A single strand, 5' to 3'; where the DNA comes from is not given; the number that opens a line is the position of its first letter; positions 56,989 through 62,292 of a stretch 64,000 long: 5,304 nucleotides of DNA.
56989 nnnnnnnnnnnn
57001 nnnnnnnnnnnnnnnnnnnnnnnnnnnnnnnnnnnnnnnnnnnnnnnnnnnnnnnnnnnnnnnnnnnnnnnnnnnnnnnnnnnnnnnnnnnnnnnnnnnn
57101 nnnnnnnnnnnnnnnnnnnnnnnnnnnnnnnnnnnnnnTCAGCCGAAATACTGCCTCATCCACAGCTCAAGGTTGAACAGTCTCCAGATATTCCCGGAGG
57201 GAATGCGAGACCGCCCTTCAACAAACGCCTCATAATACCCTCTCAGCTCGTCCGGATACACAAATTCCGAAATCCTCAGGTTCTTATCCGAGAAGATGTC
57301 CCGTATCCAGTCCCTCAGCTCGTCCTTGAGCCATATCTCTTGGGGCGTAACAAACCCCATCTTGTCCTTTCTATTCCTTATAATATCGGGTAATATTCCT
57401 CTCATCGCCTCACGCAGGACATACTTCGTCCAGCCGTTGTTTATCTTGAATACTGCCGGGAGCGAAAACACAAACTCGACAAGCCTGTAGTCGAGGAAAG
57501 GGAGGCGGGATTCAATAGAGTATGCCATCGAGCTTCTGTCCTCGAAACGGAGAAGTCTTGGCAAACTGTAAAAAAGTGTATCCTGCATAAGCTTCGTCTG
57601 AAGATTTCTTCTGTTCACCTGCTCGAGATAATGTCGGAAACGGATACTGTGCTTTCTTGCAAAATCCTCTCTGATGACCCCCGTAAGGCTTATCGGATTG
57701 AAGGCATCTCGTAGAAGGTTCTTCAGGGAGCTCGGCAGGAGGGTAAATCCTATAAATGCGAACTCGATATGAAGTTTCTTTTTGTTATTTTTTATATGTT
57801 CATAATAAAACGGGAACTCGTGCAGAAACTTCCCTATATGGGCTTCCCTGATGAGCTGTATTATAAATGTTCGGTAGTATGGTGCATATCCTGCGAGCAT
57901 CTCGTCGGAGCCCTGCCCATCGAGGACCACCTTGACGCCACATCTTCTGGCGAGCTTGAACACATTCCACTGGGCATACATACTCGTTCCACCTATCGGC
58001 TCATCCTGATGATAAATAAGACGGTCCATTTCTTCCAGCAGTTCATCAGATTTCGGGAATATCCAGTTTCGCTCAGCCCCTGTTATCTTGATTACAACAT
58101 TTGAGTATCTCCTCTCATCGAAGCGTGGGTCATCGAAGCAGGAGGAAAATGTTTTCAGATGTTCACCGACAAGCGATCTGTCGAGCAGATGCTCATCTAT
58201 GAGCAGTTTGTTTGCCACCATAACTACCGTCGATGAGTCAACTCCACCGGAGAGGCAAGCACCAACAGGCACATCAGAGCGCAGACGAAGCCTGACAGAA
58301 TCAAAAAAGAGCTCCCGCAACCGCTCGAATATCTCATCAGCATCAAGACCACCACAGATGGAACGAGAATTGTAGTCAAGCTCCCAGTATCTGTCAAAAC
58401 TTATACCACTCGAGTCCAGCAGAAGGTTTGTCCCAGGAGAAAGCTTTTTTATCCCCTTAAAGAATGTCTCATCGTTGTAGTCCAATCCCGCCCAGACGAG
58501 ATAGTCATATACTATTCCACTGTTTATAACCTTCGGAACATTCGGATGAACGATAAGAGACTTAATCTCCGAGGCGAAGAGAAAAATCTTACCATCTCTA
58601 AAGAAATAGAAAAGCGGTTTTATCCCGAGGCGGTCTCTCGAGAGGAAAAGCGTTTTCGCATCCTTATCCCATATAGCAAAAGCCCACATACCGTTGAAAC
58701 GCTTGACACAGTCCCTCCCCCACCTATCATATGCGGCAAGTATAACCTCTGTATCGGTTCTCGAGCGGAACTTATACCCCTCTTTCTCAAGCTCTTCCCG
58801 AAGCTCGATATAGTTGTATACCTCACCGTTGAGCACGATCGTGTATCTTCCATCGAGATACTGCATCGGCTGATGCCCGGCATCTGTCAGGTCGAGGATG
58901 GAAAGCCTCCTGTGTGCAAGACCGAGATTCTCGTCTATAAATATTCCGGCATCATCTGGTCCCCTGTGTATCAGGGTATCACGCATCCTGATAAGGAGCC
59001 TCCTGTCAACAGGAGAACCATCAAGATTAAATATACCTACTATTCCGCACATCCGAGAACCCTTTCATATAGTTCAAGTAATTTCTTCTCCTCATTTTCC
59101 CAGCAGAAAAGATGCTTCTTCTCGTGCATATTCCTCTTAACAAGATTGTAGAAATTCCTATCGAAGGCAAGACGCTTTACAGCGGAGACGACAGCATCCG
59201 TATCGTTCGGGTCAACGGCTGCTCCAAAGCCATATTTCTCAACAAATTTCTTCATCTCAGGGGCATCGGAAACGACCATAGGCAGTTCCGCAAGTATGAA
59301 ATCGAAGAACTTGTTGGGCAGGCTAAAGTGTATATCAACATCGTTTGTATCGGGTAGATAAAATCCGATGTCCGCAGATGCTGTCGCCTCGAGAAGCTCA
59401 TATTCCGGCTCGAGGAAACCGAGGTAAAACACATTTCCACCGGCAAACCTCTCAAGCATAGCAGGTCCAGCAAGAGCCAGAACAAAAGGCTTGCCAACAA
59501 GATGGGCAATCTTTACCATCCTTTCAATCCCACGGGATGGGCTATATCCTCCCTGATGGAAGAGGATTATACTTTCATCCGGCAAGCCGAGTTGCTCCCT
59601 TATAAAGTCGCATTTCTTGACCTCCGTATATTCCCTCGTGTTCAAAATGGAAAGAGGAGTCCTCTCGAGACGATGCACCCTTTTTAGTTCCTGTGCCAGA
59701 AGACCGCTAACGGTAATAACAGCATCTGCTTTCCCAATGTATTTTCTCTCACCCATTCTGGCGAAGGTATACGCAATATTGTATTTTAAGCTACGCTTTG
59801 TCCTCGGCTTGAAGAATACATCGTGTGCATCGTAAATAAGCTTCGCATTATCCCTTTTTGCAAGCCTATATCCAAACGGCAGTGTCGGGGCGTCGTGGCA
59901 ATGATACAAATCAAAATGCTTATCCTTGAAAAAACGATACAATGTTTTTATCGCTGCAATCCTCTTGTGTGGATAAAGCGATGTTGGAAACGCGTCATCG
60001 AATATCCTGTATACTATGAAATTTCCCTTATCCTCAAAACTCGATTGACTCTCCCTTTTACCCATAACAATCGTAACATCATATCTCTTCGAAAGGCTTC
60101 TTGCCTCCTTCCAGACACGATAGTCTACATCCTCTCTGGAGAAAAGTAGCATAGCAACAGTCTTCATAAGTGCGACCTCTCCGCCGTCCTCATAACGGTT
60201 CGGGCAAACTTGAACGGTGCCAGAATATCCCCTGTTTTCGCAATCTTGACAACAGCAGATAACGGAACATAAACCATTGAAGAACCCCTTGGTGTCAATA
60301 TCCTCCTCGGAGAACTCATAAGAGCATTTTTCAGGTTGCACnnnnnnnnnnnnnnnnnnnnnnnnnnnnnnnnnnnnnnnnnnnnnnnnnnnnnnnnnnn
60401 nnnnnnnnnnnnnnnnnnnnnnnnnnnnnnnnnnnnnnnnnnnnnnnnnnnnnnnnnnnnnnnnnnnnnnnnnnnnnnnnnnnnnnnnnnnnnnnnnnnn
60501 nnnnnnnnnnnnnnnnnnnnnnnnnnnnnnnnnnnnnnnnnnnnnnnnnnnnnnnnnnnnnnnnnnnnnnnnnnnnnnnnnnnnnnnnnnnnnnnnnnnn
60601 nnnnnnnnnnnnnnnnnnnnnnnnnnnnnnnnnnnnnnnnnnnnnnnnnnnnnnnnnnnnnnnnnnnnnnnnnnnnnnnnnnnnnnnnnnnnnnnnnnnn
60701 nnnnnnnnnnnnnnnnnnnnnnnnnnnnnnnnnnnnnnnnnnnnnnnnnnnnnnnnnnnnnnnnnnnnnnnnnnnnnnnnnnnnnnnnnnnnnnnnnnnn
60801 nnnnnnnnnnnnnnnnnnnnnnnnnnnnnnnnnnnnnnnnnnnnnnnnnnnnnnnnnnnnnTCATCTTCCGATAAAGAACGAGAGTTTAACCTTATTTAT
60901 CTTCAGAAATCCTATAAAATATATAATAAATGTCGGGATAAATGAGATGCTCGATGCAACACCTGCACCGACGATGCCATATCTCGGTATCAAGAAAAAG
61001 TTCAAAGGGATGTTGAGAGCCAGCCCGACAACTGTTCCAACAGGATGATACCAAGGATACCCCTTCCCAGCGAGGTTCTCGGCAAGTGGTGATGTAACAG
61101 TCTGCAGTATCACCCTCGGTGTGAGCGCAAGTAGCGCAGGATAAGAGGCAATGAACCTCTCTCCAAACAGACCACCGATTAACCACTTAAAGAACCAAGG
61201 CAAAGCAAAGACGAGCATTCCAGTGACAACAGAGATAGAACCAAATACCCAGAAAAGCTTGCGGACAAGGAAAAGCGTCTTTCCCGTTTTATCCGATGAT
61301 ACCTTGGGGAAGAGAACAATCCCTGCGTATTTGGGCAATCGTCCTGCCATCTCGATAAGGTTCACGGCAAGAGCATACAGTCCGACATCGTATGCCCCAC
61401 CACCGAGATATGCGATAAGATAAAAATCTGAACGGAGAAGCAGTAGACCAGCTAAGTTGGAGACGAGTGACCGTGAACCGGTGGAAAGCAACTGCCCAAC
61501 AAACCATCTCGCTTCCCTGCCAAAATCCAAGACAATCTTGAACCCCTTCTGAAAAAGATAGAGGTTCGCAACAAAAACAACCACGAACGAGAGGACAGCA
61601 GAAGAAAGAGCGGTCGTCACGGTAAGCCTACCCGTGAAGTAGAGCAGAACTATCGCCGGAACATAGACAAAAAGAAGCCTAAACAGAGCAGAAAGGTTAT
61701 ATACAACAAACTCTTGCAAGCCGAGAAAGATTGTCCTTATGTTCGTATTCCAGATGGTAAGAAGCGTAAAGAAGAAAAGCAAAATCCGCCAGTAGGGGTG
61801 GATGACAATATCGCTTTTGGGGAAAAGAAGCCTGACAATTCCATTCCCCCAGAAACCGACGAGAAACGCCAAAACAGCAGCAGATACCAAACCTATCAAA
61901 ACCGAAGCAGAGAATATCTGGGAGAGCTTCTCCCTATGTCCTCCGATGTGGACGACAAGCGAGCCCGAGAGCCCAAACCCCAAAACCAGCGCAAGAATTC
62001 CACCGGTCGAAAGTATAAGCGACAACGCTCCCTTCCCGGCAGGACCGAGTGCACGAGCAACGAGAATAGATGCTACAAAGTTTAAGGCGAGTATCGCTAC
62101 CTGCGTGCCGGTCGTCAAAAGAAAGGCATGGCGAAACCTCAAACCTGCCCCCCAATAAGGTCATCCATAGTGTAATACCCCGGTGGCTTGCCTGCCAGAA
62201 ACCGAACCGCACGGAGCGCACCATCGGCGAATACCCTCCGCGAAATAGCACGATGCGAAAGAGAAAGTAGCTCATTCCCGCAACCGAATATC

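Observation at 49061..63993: About 15-kb co-directional locus: glycan biosynthesis genes feed without a break into a T9SS cargo gene and a DUF72 gene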

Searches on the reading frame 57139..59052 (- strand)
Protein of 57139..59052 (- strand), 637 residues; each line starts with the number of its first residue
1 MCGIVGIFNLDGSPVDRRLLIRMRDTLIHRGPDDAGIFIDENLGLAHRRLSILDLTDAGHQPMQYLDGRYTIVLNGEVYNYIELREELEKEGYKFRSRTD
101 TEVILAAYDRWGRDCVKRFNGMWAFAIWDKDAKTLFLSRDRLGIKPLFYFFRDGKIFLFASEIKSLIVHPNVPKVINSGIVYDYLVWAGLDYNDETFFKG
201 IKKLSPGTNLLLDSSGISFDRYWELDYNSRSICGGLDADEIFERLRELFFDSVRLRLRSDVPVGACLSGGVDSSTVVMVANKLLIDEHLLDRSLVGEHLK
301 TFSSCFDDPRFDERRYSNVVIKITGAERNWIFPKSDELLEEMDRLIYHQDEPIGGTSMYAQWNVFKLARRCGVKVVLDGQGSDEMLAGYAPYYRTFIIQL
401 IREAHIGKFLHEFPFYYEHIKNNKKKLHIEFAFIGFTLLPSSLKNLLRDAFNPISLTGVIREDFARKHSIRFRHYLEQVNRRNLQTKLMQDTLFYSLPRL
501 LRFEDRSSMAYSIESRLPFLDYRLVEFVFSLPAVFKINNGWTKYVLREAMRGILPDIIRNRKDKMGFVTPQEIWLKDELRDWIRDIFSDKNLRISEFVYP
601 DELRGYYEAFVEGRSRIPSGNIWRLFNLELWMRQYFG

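Call 4: search_protein_families(library=pfam, proteins=[window:57139-59052:-], max_evalue=0.01)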
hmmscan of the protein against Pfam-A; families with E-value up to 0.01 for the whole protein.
window:57139-59052:- (637 aa): 4 families
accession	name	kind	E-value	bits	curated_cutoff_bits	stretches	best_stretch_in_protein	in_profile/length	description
PF00733.27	Asn_synthase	-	6e-80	270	21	1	245-633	2-354/354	Asparagine synthase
PF13537.11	GATase_7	-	6.1e-49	165.6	25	1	47-166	1-121/123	Glutamine amidotransferase domain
PF13522.11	GATase_6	-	2.8e-47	160.4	27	1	32-162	1-130/130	Glutamine amidotransferase domain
PF12481.13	DUF3700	-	0.0069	16.3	27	0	114-151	124-161/228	Aluminium induced protein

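Call 15: find_related_loci(query=window:57139-59052:-, collection=genome_contigs, flank=10000)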
Query window:57139-59052:- (637 aa) in genome_contigs; peptide patterns used: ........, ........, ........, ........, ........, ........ (x = any residue, [..] = any of these).
599 stretches matched a pattern (row limit reached: there are more); 587 encode a relative of the query (tblastn E <= 1e-3); the best 80 are kept; 80 distinct loci.
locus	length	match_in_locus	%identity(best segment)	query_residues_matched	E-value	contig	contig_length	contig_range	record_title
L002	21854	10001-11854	47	1-635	1e-174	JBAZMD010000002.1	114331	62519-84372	MAG: Patescibacteria group bacterium isolate SO_2017_LW4_32 scaffold_126_c2_LW137-91_2017, whole genome shotgun sequence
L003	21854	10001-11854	47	1-635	3e-174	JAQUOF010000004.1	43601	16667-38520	MAG: Patescibacteria group bacterium isolate STD1_195 NODE_1671_length_43601_cov_10.958205_Sandtown_D1, whole genome sho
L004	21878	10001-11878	45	1-635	9e-173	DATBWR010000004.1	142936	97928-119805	MAG TPA_asm: Candidatus Nanoarchaeia archaeon isolate SMAG_U7546 k141_41179, whole genome shotgun sequence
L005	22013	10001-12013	43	1-637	1e-171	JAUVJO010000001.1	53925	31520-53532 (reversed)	MAG: Deltaproteobacteria bacterium isolate CSMAG_456 CSMAG_456_k127_5267250_length_53925_cov_104.5546, whole genome shot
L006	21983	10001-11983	44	1-634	6e-171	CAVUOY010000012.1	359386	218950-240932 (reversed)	MAG: uncultured Chloroflexia bacterium isolate MFD05942.bin.2.106 genome assembly, contig: contig_4718, whole genome sho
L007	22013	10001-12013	42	1-636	6e-169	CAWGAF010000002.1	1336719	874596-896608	MAG: uncultured Chloroflexia bacterium isolate MFD04408.bin.2.19 genome assembly, contig: contig_36051, whole genome sho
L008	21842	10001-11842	44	1-637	5e-167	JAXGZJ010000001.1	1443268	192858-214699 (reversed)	MAG: Methanofastidiosum sp. isolate AnMBR.bin534 bin534_1, whole genome shotgun sequence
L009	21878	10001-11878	46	1-635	3e-166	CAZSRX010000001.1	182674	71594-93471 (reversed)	MAG TPA_asm: uncultured Bacteroidota bacterium isolate binchicken_co135_74 genome assembly, contig: NODE_156_length_1826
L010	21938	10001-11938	42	1-635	6e-166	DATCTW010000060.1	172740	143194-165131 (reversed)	MAG TPA_asm: Ignavibacteria bacterium isolate SMAG_U7341 k141_49945, whole genome shotgun sequence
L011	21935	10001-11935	44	1-635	1e-161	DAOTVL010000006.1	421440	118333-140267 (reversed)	MAG TPA_asm: Anaerolineales bacterium isolate H11_54 k163_104876, whole genome shotgun sequence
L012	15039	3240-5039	44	1-636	3e-161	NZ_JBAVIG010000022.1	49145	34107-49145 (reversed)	MAG: Methanoregula sp. isolate MFD02961_ilm_asm_bin34 k127_299843, whole genome shotgun sequence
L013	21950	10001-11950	43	2-635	3e-161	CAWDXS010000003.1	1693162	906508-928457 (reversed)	MAG: Candidatus Bathyarchaeota archaeon isolate MFD04408.bin.1.32 genome assembly, contig: contig_23657, whole genome sh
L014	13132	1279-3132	43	1-633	4e-161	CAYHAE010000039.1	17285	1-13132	MAG TPA_asm: uncultured Planctomycetia bacterium isolate ERP119294_co1_439 genome assembly, contig: NODE_4141_length_172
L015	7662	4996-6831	44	1-633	3e-161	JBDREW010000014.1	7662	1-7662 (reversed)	MAG: Candidatus Nealsonbacteria bacterium isolate MEGAHIT-group-1.334 k141_11583889, whole genome shotgun sequence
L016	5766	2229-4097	45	1-635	2e-162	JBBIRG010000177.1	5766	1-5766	MAG: Bacteroidota bacterium isolate QH1S170213_bin_344 NODE_6251_length_5766_cov_4.314656, whole genome shotgun sequence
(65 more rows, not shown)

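Call 19: search_protein_families(library=ncbifam, proteins=[window:57139-59052:-], max_evalue=0.001)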
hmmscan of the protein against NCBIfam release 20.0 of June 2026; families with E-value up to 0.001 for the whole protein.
window:57139-59052:- (637 aa): 9 families
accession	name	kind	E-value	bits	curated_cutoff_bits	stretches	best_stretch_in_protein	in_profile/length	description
TIGR01536.1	asn_synth_AEB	equivalog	4.1e-145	484.7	267.1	1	2-567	1-517/517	asparagine synthase (glutamine-hydrolyzing)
TIGR03108.1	eps_aminotran_1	hypoth_equivalog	1.4e-131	440.2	816.9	2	1-401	1-386/628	XrtA/PEP-CTERM system amidotransferase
NF033535.1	lass_lactam_cya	exception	5.2e-123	411.9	525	2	1-432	1-418/668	lasso peptide isopeptide bond-forming cyclase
TIGR03104.1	trio_amidotrans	equivalog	2.9e-110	369.3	570.1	2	1-394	1-385/589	N-acetylglutaminylglutamine amidotransferase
NF006949.0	PRK09431.1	equivalog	4.2e-85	286.3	499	3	1-177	1-176/554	asparagine synthase B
NF033561.1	macrolact_Ik_Al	subfamily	2.7e-17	62.6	300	2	193-388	150-333/561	albusnodin/ikarugamycin family macrolactam cyclase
NF001484.0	PRK00331.1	subfamily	2.5e-12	46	381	1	56-168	81-200/601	isomerizing glutamine--fructose-6-phosphate transaminase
TIGR01135.1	glmS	equivalog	2.9e-10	39.3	418.05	1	60-169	84-200/607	glutamine--fructose-6-phosphate transaminase (isomerizing)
TIGR01134.1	purF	equivalog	1e-08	35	350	1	42-167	65-200/432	amidophosphoribosyltransferase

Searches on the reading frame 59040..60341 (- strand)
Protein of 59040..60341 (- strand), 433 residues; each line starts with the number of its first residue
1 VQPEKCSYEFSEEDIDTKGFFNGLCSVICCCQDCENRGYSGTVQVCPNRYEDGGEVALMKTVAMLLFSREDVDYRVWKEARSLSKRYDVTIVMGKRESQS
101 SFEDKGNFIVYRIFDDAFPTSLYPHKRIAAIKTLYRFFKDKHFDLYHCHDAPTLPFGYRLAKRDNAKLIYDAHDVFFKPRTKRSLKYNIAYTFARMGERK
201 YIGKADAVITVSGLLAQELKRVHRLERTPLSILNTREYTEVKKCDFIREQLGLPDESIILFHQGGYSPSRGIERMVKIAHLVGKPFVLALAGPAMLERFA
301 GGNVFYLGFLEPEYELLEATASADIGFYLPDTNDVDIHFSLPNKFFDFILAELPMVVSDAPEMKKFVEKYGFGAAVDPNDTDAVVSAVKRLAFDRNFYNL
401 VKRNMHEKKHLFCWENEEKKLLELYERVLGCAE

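Call 4: search_protein_families(library=pfam, proteins=[window:59040-60341:-], max_evalue=0.01)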
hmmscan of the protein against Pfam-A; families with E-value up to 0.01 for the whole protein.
window:59040-60341:- (433 aa): 5 families
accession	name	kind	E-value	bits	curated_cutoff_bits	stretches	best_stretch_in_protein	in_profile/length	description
PF13439.12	Glyco_transf_4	-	3.3e-15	57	28.5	1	78-232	10-161/170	Glycosyltransferase Family 4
PF13579.12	Glyco_trans_4_4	-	8.2e-12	46.2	29.7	1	76-229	7-151/158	Glycosyl transferase 4-like domain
PF13477.12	Glyco_trans_4_2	-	1e-06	29.4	23.4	1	77-194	14-130/139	Glycosyl transferase 4-like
PF13692.12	Glyco_trans_1_4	-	1.5e-05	25.7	27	1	264-392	8-140/142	Glycosyl transferases group 1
PF00534.26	Glycos_transf_1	-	0.00011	22.2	26.4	1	246-402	4-166/172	Glycosyl transferases group 1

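Call 19: search_protein_families(library=ncbifam, proteins=[window:59040-60167:-], max_evalue=0.001)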
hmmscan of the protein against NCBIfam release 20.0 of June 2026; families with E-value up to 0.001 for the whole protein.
window:59040-60167:- (375 aa): 5 families
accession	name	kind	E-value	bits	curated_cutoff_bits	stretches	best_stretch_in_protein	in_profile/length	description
NF053787.1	GlcN_PG_synth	equivalog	9.8e-12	44.4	480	1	144-371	141-360/361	N-acetylglucosaminyl phosphatidylglycerol synthase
NF007640.0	PRK10307.1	subfamily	7.9e-10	38.2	276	1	130-339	155-375/411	WcaI family glycosyltransferase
NF047676.1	TeichurnBiosyTuaH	equivalog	2.2e-06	26.8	550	1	64-345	79-363/384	teichuronic acid biosynthesis protein TuaH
NF047684.1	TeichurnBiosyTuaC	equivalog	9.4e-06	24.8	550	1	39-370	60-389/391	teichuronic acid biosynthesis protein TuaC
TIGR03999.1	thiol_BshA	equivalog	8.2e-05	21.7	273.7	0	144-224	142-224/375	N-acetyl-alpha-D-glucosaminyl L-malate synthase BshA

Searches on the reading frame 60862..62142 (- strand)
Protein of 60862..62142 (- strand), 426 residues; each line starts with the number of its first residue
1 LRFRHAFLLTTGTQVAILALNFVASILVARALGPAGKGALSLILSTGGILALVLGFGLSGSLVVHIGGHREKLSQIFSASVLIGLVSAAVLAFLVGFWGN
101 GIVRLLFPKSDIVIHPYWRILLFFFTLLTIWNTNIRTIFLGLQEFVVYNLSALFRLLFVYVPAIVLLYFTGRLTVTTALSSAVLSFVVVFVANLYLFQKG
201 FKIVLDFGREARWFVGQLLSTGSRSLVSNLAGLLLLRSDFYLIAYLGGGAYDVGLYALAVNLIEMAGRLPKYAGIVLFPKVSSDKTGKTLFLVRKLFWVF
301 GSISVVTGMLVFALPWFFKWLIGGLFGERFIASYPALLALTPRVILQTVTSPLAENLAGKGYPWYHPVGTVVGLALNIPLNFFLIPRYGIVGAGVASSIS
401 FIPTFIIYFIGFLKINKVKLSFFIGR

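Call 4: search_protein_families(library=pfam, proteins=[window:60862-62142:-], max_evalue=0.01)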
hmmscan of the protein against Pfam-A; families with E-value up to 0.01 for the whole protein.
window:60862-62142:- (426 aa): 1 family
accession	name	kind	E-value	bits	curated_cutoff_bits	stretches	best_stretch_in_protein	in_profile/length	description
PF01943.22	Polysacc_synt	-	6.4e-15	55.7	28.2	1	9-282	7-271/274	Polysaccharide biosynthesis protein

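Call 19: search_protein_families(library=ncbifam, proteins=[window:60862-62142:-], max_evalue=0.001)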
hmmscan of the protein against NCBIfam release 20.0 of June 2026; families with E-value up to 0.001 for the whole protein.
window:60862-62142:- (426 aa): 1 family
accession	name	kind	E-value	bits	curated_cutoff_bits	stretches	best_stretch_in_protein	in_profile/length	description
TIGR00797.1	matE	subfamily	3.5e-05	22.9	147.4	1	370-421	148-201/396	MATE family efflux transporter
